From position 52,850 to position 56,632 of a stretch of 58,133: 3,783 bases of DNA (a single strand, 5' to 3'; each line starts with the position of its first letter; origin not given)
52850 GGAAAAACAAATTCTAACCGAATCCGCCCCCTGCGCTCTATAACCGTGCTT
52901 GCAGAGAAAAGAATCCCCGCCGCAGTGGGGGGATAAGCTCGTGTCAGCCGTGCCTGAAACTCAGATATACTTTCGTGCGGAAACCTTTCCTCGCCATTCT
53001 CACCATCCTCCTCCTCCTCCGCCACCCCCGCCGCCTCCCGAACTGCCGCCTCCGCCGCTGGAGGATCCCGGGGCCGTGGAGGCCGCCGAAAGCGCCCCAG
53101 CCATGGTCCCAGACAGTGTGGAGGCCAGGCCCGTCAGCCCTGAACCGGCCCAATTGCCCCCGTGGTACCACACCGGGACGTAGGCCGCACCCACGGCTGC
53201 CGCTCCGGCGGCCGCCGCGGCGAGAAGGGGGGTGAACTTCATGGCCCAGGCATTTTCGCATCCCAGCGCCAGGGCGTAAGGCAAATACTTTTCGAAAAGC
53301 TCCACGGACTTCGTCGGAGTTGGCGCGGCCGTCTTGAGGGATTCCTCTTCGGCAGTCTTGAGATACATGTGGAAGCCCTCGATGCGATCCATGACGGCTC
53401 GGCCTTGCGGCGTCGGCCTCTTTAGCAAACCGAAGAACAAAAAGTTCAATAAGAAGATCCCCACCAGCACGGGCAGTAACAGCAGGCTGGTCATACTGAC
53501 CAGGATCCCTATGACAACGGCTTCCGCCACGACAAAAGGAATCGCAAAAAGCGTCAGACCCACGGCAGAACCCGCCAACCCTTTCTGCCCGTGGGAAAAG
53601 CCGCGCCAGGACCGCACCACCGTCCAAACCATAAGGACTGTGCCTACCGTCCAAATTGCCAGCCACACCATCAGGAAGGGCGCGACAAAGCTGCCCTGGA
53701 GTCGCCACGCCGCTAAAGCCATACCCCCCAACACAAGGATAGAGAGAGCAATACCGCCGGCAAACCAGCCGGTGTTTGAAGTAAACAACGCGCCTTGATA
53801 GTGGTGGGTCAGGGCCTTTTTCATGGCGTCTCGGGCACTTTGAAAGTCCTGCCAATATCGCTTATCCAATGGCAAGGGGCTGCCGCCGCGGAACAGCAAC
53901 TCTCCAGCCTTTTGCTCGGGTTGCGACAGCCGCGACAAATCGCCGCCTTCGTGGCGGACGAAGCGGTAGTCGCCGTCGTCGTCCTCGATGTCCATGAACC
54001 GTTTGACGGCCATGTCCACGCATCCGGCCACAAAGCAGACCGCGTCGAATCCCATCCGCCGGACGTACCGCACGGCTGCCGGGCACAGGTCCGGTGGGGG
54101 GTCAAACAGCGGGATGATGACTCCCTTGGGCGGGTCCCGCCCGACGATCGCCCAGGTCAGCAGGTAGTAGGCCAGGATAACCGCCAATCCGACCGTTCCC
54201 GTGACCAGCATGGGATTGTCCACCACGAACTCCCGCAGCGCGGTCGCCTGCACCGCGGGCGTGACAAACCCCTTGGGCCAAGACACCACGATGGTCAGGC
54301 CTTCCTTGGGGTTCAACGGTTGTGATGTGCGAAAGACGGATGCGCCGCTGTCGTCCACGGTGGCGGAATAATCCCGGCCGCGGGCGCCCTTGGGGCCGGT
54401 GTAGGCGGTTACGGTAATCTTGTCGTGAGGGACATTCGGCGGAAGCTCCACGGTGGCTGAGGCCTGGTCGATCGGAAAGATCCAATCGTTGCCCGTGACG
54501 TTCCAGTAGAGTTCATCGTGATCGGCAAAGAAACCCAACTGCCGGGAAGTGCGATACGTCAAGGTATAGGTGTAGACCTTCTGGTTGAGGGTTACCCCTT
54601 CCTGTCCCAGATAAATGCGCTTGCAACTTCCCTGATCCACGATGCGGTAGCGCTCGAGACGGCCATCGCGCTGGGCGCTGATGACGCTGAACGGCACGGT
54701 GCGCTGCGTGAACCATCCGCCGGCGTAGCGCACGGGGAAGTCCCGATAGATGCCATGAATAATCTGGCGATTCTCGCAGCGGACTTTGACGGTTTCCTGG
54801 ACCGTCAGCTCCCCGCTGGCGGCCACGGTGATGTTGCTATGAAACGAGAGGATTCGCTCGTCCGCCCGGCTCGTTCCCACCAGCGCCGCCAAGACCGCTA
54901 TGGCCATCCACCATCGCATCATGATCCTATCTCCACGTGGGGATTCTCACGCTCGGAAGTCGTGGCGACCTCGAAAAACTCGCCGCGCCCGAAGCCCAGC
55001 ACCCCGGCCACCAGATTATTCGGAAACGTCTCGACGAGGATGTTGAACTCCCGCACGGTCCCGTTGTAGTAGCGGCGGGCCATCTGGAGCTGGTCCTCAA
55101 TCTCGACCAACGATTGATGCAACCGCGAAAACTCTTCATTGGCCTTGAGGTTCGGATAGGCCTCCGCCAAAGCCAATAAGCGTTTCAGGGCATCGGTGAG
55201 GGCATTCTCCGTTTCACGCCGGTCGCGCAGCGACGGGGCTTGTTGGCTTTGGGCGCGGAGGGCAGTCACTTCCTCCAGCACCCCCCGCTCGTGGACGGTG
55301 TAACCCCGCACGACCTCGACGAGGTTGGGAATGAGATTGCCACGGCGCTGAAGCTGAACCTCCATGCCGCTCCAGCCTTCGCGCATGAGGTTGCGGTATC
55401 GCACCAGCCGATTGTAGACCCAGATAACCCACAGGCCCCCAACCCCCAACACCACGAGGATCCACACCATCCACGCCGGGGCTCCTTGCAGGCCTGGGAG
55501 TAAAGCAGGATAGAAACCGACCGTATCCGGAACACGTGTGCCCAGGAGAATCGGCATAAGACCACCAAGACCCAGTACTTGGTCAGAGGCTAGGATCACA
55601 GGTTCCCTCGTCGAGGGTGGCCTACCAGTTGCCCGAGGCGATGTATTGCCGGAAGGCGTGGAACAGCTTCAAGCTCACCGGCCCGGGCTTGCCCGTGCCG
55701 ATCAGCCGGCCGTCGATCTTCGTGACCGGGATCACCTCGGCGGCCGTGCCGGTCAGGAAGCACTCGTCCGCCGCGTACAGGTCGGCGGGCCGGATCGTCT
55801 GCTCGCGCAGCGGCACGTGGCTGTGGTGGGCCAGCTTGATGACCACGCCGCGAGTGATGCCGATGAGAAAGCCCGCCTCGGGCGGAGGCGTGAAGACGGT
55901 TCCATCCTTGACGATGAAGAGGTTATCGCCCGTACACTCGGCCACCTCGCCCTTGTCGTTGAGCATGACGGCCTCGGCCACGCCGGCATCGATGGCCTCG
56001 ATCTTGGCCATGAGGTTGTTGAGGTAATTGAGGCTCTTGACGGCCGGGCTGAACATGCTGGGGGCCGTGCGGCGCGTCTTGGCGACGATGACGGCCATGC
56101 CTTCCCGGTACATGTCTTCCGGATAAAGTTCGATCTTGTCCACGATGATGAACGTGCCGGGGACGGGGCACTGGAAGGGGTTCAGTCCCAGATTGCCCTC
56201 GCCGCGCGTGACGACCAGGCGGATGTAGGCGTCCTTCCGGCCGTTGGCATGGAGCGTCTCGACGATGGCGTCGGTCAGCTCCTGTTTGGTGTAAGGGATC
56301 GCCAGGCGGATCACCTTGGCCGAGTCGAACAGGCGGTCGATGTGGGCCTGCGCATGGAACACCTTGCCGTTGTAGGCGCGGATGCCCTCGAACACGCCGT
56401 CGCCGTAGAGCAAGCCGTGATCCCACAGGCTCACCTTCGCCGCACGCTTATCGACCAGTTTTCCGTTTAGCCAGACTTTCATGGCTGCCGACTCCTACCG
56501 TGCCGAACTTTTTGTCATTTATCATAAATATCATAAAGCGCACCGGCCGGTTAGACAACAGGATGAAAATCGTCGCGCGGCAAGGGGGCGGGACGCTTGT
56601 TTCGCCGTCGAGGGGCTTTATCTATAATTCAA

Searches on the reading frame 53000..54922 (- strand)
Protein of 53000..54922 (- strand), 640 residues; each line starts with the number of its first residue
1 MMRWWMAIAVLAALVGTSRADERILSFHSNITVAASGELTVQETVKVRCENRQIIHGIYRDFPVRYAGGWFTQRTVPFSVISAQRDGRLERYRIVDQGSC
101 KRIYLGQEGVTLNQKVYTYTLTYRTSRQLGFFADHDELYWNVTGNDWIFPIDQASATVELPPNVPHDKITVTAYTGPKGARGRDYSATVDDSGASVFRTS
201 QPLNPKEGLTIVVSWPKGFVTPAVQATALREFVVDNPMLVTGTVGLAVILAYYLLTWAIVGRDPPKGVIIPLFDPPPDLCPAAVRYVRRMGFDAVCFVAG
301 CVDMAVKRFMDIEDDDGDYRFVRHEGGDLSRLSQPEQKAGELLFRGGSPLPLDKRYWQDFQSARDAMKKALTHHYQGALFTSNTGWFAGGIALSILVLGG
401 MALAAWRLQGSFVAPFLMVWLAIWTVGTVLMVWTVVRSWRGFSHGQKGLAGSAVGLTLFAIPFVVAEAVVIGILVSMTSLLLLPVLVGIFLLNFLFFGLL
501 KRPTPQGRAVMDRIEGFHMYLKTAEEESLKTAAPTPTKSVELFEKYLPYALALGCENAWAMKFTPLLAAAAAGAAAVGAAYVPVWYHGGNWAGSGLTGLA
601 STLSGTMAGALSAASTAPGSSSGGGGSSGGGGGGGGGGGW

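Call 28: search_protein_families(library=pfam, proteins=[window:53000-54922:-], max_evalue=0.001)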
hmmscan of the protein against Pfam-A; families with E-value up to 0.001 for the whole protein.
window:53000-54922:- (640 aa): 2 families
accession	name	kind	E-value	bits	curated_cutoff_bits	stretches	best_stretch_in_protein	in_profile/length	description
PF20990.2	DUF2207_C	-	1e-33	117.6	33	2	453-563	138-247/247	Predicted membrane protein (DUF2207) C-terminal domain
PF09972.14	DUF2207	-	3.4e-30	105.9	24.4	1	23-215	1-172/172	Predicted membrane protein (DUF2207) N-terminal domain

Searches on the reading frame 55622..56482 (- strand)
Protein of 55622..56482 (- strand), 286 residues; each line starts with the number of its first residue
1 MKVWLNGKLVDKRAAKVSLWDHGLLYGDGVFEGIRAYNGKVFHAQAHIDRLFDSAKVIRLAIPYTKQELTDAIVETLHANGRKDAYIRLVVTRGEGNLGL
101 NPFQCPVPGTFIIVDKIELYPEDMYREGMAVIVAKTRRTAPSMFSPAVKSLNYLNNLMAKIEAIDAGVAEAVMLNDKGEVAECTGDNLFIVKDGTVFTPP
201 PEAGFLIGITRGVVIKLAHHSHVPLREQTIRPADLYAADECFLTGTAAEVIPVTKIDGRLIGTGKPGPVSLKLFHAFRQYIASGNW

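Call 49: find_encoding_contigs(protein=window:55622-56482:-, flank=10000, max_places=2)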
Protein window:55622-56482:- (286 aa): 16 contigs read that carry it; 2 places shown.
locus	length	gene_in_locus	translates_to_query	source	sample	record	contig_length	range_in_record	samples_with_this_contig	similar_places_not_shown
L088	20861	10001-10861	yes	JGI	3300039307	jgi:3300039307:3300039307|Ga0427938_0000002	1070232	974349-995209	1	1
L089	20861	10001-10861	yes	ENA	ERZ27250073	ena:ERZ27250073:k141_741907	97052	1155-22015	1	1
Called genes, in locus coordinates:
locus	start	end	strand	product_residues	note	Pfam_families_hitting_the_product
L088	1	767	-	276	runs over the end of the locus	PF12849:PBP_like_2, PF01547:SBP_bac_1 (weak), PF13531:SBP_bac_11, PF12727:PBP_like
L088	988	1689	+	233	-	PF00072:Response_reg, PF00486:Trans_reg_C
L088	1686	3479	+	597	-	PF00672:HAMP, PF00989:PAS (weak), PF08448:PAS_4, PF00512:HisKA, PF02518:HATPase_c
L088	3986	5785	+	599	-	PF00324:AA_permease, PF13520:AA_permease_2, PF00543:P-II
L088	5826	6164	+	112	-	PF00543:P-II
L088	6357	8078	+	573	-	PF09565:RE_NgoFVII (faint), PF13091:PLDc_2 (weak)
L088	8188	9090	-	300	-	PF01066:CDP-OH_P_transf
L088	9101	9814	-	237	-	PF02666:PS_Dcarbxylase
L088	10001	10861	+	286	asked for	PF01063:Aminotran_4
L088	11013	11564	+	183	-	PF04011:LemA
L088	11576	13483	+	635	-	-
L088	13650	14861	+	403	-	PF00291:PALP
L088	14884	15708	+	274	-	PF00290:Trp_syntA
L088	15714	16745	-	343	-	PF03255:ACCA, PF01039:Carboxyl_trans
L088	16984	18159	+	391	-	PF01969:Ni_insertion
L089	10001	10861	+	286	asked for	PF01063:Aminotran_4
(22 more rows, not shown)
